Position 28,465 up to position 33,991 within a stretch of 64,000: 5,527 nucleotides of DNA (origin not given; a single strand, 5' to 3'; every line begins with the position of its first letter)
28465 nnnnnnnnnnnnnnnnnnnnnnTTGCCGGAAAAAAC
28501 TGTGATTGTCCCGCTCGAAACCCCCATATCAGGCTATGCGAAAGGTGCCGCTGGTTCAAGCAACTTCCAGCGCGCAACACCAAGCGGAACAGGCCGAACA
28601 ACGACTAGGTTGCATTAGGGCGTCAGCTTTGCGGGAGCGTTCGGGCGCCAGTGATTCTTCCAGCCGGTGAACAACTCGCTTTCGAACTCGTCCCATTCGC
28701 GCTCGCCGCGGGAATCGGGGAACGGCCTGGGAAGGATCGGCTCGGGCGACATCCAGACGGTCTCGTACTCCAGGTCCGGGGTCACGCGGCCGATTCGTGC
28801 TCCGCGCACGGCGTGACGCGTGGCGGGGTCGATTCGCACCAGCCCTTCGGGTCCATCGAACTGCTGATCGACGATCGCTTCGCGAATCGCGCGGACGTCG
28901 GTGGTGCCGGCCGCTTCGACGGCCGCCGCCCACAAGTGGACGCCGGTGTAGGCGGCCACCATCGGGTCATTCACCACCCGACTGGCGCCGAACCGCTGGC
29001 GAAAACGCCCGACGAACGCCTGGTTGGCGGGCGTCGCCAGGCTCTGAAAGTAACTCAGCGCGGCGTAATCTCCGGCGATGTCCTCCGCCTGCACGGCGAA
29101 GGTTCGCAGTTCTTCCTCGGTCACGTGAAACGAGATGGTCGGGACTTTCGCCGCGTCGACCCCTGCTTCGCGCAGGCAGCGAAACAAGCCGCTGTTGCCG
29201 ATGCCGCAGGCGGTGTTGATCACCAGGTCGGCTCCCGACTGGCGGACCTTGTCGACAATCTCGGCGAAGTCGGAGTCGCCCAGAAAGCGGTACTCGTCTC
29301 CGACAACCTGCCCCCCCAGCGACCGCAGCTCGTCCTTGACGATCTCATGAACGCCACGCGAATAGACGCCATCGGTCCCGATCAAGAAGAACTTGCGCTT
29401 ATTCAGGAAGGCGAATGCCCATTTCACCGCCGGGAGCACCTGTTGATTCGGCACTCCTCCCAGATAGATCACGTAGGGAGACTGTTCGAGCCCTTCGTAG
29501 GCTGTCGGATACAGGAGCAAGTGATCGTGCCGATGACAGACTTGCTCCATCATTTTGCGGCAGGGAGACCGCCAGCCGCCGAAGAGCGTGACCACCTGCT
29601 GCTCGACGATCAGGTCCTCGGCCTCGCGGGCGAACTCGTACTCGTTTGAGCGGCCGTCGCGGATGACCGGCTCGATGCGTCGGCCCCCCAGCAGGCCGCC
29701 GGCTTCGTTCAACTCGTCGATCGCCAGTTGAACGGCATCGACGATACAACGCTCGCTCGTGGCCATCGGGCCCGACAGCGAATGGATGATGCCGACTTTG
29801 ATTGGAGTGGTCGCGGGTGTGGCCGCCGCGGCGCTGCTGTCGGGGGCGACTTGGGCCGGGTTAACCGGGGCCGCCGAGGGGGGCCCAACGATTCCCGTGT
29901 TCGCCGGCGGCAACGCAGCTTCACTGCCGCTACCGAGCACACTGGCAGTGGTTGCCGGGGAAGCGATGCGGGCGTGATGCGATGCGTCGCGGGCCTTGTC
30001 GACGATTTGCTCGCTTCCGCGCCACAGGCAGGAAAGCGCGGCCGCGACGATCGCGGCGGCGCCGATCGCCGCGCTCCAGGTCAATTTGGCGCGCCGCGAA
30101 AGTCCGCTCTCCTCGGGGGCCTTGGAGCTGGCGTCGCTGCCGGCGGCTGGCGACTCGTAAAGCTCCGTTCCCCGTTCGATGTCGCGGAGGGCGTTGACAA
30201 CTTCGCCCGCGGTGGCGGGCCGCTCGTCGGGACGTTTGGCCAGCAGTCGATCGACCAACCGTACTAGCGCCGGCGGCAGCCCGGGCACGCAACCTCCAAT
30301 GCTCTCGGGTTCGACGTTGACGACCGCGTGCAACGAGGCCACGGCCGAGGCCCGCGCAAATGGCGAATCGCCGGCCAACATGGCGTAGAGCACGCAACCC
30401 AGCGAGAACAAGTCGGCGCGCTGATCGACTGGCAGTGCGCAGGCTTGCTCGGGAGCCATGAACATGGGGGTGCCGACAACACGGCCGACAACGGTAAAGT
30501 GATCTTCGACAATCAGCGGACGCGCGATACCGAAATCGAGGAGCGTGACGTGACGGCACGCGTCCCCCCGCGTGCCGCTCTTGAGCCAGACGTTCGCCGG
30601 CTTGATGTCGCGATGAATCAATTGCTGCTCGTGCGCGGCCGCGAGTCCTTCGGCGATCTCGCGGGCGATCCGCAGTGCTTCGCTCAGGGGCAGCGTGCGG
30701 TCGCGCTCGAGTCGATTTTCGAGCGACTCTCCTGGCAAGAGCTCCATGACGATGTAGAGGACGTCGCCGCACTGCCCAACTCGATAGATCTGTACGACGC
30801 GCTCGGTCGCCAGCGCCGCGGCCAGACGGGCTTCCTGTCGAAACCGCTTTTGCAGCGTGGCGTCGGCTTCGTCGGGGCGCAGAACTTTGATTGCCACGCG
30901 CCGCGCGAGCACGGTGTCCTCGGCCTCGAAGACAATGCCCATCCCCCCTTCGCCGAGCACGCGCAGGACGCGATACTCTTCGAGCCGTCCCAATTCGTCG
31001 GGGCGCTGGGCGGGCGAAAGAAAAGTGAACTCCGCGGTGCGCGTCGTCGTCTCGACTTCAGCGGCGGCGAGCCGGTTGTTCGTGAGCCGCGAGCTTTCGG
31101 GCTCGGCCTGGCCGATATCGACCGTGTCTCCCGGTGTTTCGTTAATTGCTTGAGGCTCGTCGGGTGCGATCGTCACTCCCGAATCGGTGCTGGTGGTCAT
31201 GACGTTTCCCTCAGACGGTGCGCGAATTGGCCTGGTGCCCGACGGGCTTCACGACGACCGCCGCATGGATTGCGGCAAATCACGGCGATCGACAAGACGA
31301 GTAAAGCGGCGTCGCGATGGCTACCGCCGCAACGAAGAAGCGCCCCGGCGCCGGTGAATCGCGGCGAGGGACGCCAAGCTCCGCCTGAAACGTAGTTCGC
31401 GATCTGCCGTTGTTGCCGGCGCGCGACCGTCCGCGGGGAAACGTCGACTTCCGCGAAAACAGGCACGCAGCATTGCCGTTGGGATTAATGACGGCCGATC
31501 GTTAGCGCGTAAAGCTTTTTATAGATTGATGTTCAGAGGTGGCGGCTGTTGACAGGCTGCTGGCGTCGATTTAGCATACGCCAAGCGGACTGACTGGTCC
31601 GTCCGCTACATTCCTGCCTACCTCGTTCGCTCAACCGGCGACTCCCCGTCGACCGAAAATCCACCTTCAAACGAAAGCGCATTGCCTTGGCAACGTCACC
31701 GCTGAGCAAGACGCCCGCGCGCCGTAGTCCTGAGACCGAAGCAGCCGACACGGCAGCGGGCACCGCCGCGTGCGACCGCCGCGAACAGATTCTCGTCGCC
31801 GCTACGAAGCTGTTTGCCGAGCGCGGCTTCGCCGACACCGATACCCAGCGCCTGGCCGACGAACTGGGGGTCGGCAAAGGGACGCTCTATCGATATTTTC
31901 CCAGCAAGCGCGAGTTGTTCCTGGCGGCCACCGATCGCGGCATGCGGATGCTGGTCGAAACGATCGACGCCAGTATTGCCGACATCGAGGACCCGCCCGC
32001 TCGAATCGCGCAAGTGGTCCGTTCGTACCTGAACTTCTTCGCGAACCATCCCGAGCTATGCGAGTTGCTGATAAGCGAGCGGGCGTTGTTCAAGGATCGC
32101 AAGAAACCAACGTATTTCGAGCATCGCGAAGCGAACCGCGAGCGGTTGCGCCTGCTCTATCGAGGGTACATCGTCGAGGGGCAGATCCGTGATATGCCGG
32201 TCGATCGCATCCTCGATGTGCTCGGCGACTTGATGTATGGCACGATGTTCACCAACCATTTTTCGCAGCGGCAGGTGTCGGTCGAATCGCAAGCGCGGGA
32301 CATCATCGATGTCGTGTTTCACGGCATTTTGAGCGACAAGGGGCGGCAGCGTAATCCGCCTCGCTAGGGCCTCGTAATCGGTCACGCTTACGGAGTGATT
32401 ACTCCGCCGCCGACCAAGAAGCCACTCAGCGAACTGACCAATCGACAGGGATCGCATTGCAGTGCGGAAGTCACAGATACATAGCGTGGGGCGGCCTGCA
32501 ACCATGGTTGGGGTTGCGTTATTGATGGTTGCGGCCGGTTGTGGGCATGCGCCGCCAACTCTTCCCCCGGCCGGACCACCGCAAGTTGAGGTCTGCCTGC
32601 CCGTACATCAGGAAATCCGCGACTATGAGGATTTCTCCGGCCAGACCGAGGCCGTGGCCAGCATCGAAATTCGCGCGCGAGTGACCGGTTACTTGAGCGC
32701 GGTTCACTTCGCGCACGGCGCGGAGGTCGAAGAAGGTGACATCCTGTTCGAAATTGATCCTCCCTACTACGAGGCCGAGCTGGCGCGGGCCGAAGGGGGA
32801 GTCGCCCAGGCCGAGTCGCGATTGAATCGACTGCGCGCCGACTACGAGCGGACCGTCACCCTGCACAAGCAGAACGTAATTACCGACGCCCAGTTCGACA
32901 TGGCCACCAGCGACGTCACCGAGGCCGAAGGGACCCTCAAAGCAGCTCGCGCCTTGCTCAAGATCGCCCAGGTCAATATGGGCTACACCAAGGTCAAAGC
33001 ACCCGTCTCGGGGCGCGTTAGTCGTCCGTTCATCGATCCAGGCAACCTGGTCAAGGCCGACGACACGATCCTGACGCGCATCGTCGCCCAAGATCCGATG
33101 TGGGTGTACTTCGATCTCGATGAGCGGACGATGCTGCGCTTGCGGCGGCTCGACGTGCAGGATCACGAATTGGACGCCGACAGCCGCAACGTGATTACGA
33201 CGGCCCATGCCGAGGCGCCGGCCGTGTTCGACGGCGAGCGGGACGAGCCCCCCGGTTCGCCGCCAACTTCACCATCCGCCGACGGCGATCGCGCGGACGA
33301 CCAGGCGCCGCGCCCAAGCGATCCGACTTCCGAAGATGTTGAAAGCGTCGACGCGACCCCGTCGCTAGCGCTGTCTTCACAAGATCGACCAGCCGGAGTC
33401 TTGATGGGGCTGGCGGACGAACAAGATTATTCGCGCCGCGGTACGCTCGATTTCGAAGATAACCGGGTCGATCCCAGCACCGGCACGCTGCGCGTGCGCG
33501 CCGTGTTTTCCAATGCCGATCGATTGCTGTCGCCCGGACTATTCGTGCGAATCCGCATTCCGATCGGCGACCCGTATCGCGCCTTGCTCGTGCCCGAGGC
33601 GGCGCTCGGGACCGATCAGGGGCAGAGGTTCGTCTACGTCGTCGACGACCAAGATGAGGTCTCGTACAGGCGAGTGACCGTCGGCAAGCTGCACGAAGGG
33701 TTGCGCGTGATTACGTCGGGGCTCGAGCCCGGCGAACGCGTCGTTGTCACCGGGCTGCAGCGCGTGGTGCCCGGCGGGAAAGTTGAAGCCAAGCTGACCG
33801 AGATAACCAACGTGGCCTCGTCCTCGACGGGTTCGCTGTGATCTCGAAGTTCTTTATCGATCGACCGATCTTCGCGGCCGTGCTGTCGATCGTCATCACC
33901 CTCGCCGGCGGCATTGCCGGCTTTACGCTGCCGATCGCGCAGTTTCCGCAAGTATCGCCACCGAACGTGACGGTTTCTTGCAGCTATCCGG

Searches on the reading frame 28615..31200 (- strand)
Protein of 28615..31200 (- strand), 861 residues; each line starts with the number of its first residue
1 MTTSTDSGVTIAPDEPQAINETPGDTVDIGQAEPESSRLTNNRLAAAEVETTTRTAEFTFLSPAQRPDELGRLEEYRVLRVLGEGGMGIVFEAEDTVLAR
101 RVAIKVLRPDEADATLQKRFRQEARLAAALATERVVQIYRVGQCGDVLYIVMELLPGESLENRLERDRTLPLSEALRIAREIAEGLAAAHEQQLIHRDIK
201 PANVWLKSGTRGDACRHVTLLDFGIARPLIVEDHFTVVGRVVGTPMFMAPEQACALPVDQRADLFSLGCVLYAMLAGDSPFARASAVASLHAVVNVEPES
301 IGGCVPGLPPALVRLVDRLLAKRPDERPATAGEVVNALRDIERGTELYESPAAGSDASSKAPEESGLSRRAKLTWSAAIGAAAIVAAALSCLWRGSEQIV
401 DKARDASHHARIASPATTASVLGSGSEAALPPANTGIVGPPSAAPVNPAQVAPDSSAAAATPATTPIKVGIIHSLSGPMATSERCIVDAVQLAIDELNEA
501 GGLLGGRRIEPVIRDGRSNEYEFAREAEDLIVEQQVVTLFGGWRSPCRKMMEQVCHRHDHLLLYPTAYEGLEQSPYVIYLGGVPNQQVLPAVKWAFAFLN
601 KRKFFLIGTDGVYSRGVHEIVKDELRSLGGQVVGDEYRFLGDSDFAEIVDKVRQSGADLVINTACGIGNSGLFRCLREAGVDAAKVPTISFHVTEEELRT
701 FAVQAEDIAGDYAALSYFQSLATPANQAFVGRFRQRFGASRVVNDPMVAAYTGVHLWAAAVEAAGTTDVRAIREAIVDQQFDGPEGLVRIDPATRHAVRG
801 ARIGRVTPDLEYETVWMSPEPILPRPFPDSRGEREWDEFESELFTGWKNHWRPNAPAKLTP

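Call 58: search_protein_families(library=pfam, proteins=[window:28615-31200:-], max_evalue=0.00001)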
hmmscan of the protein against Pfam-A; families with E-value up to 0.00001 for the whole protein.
window:28615-31200:- (861 aa): 5 families
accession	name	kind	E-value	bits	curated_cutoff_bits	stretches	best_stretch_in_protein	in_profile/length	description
PF13433.12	Peripla_BP_5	-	2.9e-123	412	27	1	467-830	1-360/363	Periplasmic binding protein domain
PF13458.12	Peripla_BP_6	-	7.9e-73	246.5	31.7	1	466-807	1-339/343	Periplasmic binding protein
PF00069.31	Pkinase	-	1.1e-45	156.5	31.7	1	76-329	1-253/263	Protein kinase domain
PF07714.23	PK_Tyr_Ser-Thr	-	3.6e-29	102.3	23.1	1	78-329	3-250/258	Protein tyrosine and serine/threonine kinase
PF01094.35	ANF_receptor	-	3.1e-11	43.4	25.4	1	488-792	4-336/353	Receptor family ligand binding region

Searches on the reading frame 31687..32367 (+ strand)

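Call 58: search_protein_families(library=pfam, proteins=[window:31687-32367:+], max_evalue=0.00001)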
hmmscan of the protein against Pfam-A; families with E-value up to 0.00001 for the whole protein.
window:31687-32367:+ (226 aa): 1 family
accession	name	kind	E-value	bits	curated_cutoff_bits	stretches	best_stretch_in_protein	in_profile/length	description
PF00440.29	TetR_N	-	5.7e-19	68.1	24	1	35-81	1-47/47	Bacterial regulatory proteins, tetR family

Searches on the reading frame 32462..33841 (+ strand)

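Call 58: search_protein_families(library=pfam, proteins=[window:32462-33841:+], max_evalue=0.00001)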
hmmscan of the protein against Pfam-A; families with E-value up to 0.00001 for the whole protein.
window:32462-33841:+ (459 aa): 3 families
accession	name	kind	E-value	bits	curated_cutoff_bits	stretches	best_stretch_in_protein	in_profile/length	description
PF16576.10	HlyD_D23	-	1e-13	51.5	30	1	68-228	20-160/214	Barrel-sandwich domain of CusB or HlyD membrane-fusion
PF13437.12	HlyD_3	-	1.3e-09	39.2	22.2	0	177-228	1-51/106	HlyD family secretion protein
PF13533.13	Biotin_lipoyl_2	-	6.4e-08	32.7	29.8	0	69-99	2-32/32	Biotin-lipoyl like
